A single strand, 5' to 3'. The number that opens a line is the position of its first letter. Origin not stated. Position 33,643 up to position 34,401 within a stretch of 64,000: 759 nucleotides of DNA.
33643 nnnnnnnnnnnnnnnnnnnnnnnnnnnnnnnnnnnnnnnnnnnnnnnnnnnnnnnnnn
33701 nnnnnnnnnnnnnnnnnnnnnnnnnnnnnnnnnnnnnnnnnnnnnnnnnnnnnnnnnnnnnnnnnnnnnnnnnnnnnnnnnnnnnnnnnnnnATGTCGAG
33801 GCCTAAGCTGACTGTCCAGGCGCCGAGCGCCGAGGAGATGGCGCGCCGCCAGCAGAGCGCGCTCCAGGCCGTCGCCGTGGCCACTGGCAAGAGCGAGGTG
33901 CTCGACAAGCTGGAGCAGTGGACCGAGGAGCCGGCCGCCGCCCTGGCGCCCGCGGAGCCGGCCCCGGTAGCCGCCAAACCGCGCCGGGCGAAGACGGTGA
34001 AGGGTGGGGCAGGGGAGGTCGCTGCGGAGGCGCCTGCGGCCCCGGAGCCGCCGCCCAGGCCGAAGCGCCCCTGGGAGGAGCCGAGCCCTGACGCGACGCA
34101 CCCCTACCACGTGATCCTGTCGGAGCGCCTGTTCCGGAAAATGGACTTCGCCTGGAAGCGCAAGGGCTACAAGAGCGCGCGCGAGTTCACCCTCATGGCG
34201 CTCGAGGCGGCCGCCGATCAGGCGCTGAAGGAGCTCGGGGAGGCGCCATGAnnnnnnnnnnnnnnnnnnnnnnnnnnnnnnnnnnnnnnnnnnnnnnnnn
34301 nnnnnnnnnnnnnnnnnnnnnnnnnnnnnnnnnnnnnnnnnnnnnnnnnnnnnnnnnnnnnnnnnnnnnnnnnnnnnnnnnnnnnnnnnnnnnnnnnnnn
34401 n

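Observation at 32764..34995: Plasmid-maintenance module (iterons, ParA, ParG-like, winged-helix protein and a DnaA-box origin) suggests a phage-plasmid with two replicons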

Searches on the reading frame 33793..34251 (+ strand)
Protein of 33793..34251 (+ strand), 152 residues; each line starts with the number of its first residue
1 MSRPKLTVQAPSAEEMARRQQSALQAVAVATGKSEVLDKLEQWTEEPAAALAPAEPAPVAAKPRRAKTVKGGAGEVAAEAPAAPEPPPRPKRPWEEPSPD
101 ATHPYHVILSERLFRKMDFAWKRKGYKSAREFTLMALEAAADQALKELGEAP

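Call 7: search_protein_families(library=pfam, proteins=[window:33793-34251:+], max_evalue=0.1)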
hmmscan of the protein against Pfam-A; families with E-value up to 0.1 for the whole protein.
window:33793-34251:+ (152 aa): 0 families

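Call 8: search_protein_families(library=phrogs, proteins=[window:33793-34251:+], max_evalue=0.01)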
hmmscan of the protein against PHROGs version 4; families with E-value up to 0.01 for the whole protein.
window:33793-34251:+ (152 aa): 0 families

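Call 42: search_solved_structures(query=A2, max_evalue=10, show_alignments=2)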
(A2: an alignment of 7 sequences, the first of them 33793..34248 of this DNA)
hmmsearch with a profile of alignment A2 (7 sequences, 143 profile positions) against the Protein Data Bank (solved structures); distinct sequences matched with E-value up to 10: 1.
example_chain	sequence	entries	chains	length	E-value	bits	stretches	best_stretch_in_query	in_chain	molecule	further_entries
9kja_A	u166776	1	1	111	1.2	12.9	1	73-120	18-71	HNH endonuclease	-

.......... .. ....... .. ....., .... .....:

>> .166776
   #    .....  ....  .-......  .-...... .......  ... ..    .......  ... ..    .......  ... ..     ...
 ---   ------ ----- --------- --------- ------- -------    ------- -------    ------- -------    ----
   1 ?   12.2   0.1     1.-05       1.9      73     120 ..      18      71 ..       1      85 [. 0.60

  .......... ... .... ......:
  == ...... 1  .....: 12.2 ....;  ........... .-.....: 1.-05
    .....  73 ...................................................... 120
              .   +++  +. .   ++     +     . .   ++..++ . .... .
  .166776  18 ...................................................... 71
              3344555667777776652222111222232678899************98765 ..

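Call 45: find_homologous_proteins(query=window:33793-34248:+, max_evalue=0.001)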
Query window:33793-34248:+ (152 aa): 4 proteins with E <= 0.001 among 4504 candidates.
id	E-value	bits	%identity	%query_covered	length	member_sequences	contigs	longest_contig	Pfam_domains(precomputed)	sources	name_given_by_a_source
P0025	3.0e-79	282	100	90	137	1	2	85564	-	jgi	jgi:hypothetical protein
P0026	1.3e-26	111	52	77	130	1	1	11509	-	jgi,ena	-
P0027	3.5e-25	107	68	38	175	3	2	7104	-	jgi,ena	-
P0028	2.8e-24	104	70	48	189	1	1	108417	-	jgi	jgi:hypothetical protein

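Call 58: predict_structure(alignment_id=A4)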
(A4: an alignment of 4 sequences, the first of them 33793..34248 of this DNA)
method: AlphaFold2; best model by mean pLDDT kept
length: 152 residues; sequences in the alignment: 4
mean_pLDDT: 60.8   pTM: 0.26
mean pLDDT of the five models: 60.8, 60.5, 56.7, 56.6, 54.8
residues with pLDDT >= 90: 0; 70-90: 41; 50-70: 76; < 50: 35
segments of 3 or more residues with pLDDT < 50: 45-48, 53-62, 64-81
pLDDT, mean of each block of 10 residues (from residue 1): 59 74 67 55 51 45 41 37 60 62 59 64 75 82 80 56
secondary structure, 60 per line:
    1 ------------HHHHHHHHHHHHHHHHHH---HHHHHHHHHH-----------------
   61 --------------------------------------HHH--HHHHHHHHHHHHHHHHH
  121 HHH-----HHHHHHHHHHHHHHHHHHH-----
elements in order: H13-30 H34-43 H104-123 H129-147
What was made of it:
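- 33793..34251 (+): ORF2: a 152-aa putative centromere-binding/ParA-adaptor protein. It has a conserved basic N-terminus (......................), a variable Pro/Ala linker, and a conserved C-terminus (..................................) with two helices. AF2 model (call 58).
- On Type Ib (ParF/ParG-like) plasmid partition system: The AF2 monomer shows two C-terminal helices (call 58).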

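Call 65: find_encoding_contigs(protein=P0025, flank=10000, max_places=4)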
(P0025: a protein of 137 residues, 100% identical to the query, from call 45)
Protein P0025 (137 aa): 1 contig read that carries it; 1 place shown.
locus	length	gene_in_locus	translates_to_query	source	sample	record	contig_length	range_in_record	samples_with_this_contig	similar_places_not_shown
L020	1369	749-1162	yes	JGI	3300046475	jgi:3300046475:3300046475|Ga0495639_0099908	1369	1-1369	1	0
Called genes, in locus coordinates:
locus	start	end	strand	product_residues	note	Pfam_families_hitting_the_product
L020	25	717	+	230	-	PF01656:CbiA, PF09140:MipZ (faint), PF10609:ParA, PF13614:AAA_31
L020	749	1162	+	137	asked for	-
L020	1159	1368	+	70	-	?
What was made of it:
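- Tried and rejected: Only a 1.4-kb identical fragment from a second sample came back (L020, call 65).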

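Call 66: find_encoding_contigs(protein=P0027, flank=10000, max_places=4)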
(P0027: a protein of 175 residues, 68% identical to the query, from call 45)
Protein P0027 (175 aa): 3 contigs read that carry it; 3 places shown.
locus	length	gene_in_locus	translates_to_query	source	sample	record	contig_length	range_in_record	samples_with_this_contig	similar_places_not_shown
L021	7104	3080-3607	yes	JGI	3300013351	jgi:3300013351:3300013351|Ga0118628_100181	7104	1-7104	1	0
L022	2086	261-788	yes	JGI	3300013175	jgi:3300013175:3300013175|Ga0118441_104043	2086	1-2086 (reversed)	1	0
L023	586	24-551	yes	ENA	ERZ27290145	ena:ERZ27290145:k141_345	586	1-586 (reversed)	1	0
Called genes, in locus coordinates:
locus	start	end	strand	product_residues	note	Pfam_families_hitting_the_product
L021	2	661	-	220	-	?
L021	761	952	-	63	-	-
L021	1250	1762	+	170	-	-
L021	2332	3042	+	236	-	PF09140:MipZ (weak), PF10609:ParA, PF13614:AAA_31, PF01656:CbiA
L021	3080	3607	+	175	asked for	-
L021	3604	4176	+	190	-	PF13730:HTH_36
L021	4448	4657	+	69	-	-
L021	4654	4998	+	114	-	-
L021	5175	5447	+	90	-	-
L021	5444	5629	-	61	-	-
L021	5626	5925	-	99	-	-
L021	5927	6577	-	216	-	-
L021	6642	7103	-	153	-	?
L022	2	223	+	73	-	?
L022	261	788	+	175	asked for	-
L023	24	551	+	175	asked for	-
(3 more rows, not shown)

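Call 77: search_protein_families(library=ncbifam, proteins=[window:33793-34251:+], max_evalue=0.05)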
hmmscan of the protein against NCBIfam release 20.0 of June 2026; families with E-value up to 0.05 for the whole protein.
window:33793-34251:+ (152 aa): 0 families

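Call 98: fold_search(model_id=the predicted structure, library=pdb)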
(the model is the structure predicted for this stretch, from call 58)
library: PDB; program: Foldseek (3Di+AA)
matches with E <= 10: 2; with E <= 0.001: 0
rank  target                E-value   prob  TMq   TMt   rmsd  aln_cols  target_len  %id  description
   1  8c24_F                5.8e+00  0.14  0.20  0.51   4.5        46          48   30  ParDE1 toxin-antitoxin complex from Mycobacterium tuberculosis (rv1960c-rv1959c) (released 2023-12-20)
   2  9l5r_R                6.7e+00  0.03  0.19  0.10  44.4       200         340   14  Cryo-EM structure of the thermophile spliceosome (state ILS) (released 2025-03-12)
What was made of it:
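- On Type Ib (ParF/ParG-like) plasmid partition system: The only Foldseek hit is ParD, at E=5.8 (call 98).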
